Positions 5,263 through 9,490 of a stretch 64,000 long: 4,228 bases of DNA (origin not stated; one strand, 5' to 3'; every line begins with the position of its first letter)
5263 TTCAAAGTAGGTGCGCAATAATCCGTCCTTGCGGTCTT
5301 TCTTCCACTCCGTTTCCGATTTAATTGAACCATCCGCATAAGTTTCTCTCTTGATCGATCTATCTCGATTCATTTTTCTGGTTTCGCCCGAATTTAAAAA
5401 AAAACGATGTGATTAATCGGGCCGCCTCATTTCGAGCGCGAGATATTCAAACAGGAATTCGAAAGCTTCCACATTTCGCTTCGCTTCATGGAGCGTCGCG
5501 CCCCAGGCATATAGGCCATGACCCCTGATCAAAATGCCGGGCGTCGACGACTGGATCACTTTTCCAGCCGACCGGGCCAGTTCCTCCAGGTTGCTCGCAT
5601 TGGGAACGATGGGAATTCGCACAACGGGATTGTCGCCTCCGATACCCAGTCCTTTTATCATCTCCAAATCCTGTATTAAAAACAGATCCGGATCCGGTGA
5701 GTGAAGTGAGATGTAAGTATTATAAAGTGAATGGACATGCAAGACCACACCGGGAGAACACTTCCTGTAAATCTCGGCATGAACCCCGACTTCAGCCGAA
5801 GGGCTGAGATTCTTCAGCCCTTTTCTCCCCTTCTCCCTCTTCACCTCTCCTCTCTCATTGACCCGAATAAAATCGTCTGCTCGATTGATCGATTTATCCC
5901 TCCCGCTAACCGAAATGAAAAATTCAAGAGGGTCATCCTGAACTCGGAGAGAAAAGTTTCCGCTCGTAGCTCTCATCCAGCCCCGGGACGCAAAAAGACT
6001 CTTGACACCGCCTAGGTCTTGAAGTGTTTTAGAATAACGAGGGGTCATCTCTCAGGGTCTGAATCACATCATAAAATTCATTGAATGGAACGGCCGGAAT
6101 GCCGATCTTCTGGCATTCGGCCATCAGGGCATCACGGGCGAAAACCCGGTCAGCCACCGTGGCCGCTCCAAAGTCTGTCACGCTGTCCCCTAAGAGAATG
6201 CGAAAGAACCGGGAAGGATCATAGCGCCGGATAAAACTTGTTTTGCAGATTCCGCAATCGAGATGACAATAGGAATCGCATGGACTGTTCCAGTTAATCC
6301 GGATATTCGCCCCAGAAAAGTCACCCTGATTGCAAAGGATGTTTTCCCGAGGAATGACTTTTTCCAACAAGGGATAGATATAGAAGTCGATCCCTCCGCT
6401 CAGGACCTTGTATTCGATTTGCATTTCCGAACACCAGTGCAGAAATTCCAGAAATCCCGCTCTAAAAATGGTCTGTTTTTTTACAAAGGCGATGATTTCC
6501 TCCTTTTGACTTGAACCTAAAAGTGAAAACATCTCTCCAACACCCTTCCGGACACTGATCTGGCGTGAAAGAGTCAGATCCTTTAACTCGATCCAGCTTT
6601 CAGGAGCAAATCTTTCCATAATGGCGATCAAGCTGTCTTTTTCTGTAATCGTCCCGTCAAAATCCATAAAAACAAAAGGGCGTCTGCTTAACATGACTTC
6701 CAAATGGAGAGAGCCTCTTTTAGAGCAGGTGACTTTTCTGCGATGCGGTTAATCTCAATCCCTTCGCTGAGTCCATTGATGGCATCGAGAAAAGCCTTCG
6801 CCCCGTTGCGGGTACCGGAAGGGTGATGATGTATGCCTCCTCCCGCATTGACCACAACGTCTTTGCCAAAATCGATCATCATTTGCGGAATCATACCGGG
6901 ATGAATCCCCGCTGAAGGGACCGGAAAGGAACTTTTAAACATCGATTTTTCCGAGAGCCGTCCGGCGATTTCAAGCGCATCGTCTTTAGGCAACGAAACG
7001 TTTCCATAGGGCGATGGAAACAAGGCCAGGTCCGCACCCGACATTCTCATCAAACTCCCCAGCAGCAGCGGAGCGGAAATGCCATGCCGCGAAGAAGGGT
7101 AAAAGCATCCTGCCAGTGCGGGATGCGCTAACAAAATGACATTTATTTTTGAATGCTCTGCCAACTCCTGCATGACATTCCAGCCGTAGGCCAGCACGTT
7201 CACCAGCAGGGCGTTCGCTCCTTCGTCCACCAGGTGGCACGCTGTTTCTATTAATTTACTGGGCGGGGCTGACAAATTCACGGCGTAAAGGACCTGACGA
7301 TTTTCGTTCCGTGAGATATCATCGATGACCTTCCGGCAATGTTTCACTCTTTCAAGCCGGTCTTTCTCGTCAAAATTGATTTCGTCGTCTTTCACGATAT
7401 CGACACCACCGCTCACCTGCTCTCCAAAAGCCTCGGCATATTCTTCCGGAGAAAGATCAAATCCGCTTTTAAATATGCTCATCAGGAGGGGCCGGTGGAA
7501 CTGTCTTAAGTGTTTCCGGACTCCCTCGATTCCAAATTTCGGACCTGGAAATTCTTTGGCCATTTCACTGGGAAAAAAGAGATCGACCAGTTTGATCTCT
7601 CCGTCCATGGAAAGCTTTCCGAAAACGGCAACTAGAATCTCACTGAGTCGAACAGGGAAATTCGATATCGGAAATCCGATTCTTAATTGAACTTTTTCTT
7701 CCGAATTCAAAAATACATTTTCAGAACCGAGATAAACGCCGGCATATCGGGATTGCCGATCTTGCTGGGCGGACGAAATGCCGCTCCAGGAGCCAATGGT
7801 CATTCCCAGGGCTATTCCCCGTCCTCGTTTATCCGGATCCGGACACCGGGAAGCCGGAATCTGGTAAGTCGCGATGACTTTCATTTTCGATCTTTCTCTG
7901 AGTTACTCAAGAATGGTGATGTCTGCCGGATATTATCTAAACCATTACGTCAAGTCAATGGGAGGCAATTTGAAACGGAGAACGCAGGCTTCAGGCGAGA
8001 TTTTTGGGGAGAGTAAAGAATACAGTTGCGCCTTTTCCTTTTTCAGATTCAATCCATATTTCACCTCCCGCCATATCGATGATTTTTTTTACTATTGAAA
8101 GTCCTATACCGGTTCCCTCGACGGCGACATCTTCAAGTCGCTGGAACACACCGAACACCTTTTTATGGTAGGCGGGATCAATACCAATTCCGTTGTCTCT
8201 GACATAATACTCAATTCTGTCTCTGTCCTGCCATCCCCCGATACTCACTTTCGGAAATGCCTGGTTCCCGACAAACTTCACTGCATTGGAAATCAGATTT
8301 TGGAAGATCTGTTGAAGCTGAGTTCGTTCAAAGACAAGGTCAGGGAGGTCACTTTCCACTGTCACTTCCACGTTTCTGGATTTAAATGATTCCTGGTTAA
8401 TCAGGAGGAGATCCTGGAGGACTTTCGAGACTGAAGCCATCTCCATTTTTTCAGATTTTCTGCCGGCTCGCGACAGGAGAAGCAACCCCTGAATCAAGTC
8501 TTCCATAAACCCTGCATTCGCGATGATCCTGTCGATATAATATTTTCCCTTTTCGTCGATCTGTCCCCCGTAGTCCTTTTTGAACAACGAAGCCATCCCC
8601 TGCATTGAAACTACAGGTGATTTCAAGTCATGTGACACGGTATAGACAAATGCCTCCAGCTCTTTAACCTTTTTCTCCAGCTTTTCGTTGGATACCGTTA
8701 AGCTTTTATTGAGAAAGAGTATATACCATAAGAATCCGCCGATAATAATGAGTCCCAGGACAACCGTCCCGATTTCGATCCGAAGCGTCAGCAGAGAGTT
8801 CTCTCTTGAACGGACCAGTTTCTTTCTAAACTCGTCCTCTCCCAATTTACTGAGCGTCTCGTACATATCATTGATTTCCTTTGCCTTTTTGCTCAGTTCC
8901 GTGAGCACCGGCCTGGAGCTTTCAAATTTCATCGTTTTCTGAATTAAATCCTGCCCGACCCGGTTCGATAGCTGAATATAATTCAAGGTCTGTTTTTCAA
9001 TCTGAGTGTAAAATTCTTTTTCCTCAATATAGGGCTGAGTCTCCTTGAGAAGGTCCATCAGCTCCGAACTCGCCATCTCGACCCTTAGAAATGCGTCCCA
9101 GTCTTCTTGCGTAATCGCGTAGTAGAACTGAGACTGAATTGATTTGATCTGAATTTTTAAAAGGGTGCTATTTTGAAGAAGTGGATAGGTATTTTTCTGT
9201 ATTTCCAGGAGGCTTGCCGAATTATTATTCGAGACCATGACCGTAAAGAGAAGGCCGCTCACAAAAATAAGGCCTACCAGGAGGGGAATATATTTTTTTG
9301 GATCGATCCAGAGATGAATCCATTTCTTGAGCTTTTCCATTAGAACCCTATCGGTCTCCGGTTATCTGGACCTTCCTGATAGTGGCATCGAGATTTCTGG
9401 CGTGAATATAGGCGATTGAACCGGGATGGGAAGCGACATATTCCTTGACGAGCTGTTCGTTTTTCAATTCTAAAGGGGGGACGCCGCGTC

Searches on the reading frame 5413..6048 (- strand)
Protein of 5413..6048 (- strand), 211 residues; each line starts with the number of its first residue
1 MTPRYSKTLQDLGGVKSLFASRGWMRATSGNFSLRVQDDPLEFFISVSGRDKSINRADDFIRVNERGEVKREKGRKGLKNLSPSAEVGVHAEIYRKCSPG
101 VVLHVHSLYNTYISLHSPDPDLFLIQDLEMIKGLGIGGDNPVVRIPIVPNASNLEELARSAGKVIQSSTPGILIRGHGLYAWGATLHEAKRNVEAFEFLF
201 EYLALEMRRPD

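Call 44: search_protein_families(library=pfam, proteins=[window:5413-6048:-], max_evalue=0.00001)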
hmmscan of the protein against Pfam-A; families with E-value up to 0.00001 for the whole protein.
window:5413-6048:- (211 aa): 1 family
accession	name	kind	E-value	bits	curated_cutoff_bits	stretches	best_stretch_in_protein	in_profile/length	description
PF00596.27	Aldolase_II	-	1.3e-32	113.6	22.2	1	15-201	6-180/183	Class II Aldolase and Adducin N-terminal domain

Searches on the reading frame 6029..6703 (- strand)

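Call 115: search_protein_families(library=pfam, proteins=[window:6029-6703:-], max_evalue=0.000001)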
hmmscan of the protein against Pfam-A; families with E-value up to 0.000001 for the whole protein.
window:6029-6703:- (224 aa): 1 family
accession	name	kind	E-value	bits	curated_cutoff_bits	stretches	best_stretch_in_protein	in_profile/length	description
PF12710.13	HAD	-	4.4e-13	50.5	27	1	11-181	1-188/189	haloacid dehalogenase-like hydrolase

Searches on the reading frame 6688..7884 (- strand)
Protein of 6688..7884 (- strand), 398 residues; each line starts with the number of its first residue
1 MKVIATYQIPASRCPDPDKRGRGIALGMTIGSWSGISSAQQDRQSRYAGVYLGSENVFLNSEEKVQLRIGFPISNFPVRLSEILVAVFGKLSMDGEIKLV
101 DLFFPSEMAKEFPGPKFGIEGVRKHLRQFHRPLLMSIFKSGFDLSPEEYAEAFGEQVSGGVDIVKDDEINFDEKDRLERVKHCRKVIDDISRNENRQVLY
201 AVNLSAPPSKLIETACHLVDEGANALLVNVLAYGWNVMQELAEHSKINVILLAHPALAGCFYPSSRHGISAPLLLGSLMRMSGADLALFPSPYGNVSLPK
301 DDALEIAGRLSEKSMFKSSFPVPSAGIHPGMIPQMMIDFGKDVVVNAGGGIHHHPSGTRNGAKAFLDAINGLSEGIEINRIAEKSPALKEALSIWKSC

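Call 44: search_protein_families(library=pfam, proteins=[window:6688-7884:-], max_evalue=0.00001)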
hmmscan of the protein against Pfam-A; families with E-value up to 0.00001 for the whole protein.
window:6688-7884:- (398 aa): 1 family
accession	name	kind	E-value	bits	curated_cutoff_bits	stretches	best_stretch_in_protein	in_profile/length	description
PF00016.26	RuBisCO_large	-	2.8e-35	122.5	30.1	2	118-285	1-171/299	Ribulose bisphosphate carboxylase large chain, catalytic domain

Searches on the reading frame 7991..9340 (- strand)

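Call 44: search_protein_families(library=pfam, proteins=[window:7991-9340:-], max_evalue=0.00001)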
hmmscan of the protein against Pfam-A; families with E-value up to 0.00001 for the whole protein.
window:7991-9340:- (449 aa): 2 families
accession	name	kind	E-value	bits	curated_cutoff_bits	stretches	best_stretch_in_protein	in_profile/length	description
PF02518.31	HATPase_c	-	4.6e-26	91.9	26.4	1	339-446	3-109/111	Histidine kinase-, DNA gyrase B-, and HSP90-like ATPase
PF00512.31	HisKA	-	4.8e-10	39.8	26.9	1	229-293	3-64/66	His Kinase A (phospho-acceptor) domain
